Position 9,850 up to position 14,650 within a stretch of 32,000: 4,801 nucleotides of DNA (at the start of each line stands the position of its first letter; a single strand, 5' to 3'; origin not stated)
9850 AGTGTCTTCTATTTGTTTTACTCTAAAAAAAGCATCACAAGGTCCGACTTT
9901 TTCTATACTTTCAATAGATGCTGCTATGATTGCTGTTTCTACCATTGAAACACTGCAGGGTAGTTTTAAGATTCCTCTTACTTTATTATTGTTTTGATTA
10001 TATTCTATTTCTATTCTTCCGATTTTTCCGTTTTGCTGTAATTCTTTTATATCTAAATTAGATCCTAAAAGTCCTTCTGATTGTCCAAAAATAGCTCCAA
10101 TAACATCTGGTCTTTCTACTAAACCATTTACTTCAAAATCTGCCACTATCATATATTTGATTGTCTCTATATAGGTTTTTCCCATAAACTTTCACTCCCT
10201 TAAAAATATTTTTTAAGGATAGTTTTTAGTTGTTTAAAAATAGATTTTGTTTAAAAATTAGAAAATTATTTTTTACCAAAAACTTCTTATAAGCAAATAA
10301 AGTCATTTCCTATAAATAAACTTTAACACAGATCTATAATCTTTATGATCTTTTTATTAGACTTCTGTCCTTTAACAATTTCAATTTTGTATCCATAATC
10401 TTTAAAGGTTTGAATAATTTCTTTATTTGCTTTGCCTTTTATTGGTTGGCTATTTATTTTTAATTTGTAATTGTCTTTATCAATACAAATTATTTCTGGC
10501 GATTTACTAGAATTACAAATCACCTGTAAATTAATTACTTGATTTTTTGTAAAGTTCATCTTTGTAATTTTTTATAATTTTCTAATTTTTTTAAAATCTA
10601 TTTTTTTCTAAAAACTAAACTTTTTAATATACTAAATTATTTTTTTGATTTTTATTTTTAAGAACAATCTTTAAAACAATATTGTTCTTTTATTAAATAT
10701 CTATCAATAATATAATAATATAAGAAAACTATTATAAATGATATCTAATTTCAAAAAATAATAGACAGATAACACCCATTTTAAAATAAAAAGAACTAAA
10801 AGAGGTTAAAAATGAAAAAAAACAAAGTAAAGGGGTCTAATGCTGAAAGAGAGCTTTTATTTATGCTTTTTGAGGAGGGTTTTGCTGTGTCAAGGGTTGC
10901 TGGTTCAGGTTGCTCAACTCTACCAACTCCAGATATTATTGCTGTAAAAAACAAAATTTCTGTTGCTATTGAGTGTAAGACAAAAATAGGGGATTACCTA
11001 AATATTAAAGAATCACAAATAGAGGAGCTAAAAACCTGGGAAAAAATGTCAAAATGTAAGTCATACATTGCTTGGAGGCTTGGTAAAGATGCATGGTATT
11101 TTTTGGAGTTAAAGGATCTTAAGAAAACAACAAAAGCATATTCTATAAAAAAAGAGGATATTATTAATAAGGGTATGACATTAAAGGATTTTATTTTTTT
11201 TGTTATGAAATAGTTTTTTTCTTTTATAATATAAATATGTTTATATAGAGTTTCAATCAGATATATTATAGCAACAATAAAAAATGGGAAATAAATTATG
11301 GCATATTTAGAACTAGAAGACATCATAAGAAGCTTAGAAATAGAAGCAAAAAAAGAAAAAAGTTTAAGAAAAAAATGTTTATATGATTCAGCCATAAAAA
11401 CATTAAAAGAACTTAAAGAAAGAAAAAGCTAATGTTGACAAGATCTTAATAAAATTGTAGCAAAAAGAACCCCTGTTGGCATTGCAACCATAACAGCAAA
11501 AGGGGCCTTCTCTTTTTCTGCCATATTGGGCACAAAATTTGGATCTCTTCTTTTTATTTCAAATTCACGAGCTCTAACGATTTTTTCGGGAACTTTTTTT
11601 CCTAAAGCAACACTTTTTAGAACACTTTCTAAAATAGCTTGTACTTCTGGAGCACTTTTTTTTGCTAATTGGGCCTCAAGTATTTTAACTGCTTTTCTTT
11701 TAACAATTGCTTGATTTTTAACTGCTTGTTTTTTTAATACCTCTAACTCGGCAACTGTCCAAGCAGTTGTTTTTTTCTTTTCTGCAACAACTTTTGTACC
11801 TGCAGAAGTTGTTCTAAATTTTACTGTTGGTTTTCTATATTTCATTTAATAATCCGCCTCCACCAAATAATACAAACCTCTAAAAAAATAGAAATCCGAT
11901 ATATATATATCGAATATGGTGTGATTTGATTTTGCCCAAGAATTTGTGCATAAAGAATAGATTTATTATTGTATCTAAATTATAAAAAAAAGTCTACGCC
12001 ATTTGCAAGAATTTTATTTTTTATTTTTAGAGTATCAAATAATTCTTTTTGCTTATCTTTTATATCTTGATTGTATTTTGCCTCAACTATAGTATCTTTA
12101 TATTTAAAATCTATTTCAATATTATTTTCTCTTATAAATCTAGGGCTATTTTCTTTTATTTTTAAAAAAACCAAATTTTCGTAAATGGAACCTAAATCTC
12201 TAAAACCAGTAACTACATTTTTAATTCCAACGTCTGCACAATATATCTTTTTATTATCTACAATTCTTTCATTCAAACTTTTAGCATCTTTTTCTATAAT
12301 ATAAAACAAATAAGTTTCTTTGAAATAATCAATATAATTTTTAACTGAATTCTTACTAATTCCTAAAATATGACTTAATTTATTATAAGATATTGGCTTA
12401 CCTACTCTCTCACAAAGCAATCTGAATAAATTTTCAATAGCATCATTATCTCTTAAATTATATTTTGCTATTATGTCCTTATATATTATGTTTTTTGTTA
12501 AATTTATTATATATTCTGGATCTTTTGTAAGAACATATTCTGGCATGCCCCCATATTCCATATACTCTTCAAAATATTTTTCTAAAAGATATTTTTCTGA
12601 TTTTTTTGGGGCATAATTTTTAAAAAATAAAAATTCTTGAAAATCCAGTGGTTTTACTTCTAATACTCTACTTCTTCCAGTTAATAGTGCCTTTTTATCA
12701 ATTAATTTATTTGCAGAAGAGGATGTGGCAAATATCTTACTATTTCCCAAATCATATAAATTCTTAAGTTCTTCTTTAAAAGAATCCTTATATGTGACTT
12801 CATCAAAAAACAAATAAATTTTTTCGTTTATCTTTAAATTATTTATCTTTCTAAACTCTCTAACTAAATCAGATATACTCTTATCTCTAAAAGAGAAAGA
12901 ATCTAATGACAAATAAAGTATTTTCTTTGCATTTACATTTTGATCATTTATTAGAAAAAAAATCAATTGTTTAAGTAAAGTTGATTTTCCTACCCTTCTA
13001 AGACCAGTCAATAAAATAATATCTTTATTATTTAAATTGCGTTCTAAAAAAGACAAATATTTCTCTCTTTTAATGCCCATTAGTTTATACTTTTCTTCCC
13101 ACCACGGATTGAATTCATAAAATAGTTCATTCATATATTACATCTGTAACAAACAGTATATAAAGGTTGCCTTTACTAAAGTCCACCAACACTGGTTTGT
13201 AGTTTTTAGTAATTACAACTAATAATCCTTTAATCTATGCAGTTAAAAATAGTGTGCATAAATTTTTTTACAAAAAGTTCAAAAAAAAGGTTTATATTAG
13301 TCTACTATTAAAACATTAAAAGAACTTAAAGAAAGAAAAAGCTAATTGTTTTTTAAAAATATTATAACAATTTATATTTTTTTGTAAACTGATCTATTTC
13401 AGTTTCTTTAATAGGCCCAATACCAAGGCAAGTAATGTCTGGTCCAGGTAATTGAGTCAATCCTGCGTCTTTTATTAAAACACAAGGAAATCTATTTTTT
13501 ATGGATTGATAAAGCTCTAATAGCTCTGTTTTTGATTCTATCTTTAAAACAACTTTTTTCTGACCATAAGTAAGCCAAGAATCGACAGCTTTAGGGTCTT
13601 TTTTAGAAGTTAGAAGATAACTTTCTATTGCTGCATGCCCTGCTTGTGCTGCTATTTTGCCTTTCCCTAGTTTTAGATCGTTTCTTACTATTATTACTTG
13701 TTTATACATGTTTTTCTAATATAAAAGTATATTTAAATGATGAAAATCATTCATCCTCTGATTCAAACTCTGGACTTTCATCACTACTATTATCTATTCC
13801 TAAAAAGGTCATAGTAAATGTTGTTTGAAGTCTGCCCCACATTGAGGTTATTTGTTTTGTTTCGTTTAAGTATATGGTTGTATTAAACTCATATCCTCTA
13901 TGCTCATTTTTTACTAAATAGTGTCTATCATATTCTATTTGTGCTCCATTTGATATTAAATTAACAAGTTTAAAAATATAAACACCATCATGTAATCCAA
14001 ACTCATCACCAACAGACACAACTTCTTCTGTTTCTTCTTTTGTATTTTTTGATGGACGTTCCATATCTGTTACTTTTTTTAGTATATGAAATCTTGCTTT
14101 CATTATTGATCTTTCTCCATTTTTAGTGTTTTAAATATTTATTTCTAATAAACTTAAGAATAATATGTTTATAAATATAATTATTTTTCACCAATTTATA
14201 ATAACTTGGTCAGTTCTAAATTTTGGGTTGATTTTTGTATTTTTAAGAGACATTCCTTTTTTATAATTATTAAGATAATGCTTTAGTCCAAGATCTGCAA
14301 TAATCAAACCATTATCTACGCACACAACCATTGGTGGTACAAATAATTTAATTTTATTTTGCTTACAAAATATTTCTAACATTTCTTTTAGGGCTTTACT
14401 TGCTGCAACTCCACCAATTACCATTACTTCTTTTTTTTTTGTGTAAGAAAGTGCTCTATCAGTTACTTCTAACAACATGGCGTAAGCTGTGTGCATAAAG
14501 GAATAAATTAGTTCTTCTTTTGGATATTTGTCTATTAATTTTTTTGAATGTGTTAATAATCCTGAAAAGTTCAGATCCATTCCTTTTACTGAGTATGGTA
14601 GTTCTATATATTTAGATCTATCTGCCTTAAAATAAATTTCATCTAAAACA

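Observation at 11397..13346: Perfect 37-bp direct repeats bracket a 1.9-kb two-gene insertion between hjc and pth2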

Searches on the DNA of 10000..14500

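Call 50: search_rna_families(source=window, start=10000, end=14500, threshold=evalue, max_evalue=1)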
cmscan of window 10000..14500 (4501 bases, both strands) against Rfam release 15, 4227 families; matches with E-value up to 1: 1.
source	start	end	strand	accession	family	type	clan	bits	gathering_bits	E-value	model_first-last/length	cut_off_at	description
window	11569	11645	-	RF01622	ceN22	Gene; snRNA; snoRNA; CD-box;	-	21.2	45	0.94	1-76/76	no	Nematode snoRNA ceN22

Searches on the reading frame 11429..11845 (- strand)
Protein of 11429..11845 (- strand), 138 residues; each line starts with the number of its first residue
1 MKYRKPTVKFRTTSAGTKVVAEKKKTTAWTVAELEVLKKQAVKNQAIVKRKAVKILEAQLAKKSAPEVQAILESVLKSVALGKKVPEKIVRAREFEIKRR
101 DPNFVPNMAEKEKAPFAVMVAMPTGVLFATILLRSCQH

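Call 6: search_protein_families(library=pfam, proteins=[window:11429-11845:-], max_evalue=0.01)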
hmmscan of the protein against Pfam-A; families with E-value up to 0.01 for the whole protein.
window:11429-11845:- (138 aa): 2 families
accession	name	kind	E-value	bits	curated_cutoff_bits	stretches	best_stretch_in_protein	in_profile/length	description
PF23082.1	Myb_DNA-binding_2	-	0.0013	19.2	27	0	28-47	3-22/70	Myb-like DNA-binding domain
PF03192.19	DUF257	-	0.0081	16.4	25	0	41-87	139-185/205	Pyrococcus protein of unknown function, DUF257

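Call 15: find_related_loci(query=window:11429-11845:-, collection=viral_contigs, flank=8000)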
Query window:11429-11845:- (138 aa) in viral_contigs; peptide patterns used: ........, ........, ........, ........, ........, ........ (x = any residue, [..] = any of these).
11 stretches matched a pattern, but none encodes a relative of the query by tblastn (E <= 1e-3).

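Call 51: find_homologous_proteins(query=window:11429-11845:-, max_evalue=0.001)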
Query window:11429-11845:- (138 aa): 3 proteins with E <= 0.001 among 64 candidates.
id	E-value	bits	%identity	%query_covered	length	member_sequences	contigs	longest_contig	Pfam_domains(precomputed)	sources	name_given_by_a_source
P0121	3.1e-77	275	100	100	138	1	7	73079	-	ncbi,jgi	jgi:hypothetical protein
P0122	5.3e-59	216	82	100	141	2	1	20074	-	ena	-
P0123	5.9e-45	170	66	100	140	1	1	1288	-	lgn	-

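Call 52: find_encoding_contigs(protein=P0123, flank=5000, max_places=4)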
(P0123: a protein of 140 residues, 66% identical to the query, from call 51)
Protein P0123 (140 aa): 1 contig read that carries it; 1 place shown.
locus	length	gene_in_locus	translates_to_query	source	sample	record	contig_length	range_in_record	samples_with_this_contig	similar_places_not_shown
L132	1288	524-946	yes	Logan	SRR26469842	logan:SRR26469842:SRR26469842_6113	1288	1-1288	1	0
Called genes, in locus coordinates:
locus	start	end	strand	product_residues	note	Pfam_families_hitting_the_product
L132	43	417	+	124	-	PF01981:PTH2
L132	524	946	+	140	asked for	-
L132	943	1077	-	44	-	-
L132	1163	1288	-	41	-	?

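Call 57: search_protein_families(library=padloc, proteins=[window:11429-11845:-], max_evalue=0.01)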
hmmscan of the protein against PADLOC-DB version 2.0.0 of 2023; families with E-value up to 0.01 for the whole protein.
window:11429-11845:- (138 aa): 0 families

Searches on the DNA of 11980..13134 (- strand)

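Call 49: search_rna_families(sources=[L097, L098, L099, L102, L103, L113, L110], threshold=gathering)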
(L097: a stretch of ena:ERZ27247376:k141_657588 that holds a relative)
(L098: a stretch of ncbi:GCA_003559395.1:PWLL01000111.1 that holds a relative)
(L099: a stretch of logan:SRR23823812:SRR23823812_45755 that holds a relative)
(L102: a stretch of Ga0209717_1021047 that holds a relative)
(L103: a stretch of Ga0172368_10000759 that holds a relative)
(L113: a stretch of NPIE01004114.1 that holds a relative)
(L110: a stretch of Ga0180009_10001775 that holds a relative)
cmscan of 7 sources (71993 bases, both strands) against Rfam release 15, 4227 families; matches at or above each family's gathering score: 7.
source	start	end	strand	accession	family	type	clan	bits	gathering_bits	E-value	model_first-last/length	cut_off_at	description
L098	3503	3574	+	RF00005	tRNA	Gene; tRNA;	CL00001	70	29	3.5e-13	1-71/71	no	tRNA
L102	1278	1351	+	RF00005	tRNA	Gene; tRNA;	CL00001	65.6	29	5.6e-12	1-71/71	no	tRNA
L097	7706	7779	+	RF00005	tRNA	Gene; tRNA;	CL00001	64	29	1.5e-11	1-71/71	no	tRNA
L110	4759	4831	+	RF00005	tRNA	Gene; tRNA;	CL00001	63.1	29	2.7e-11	1-71/71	no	tRNA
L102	538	609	+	RF00005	tRNA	Gene; tRNA;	CL00001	63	29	3e-11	1-71/71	no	tRNA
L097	6068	6139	+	RF00005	tRNA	Gene; tRNA;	CL00001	58.9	29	4e-10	1-71/71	no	tRNA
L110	3527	3646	-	RF00005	tRNA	Gene; tRNA;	CL00001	56.7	29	1.6e-09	1-71/71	no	tRNA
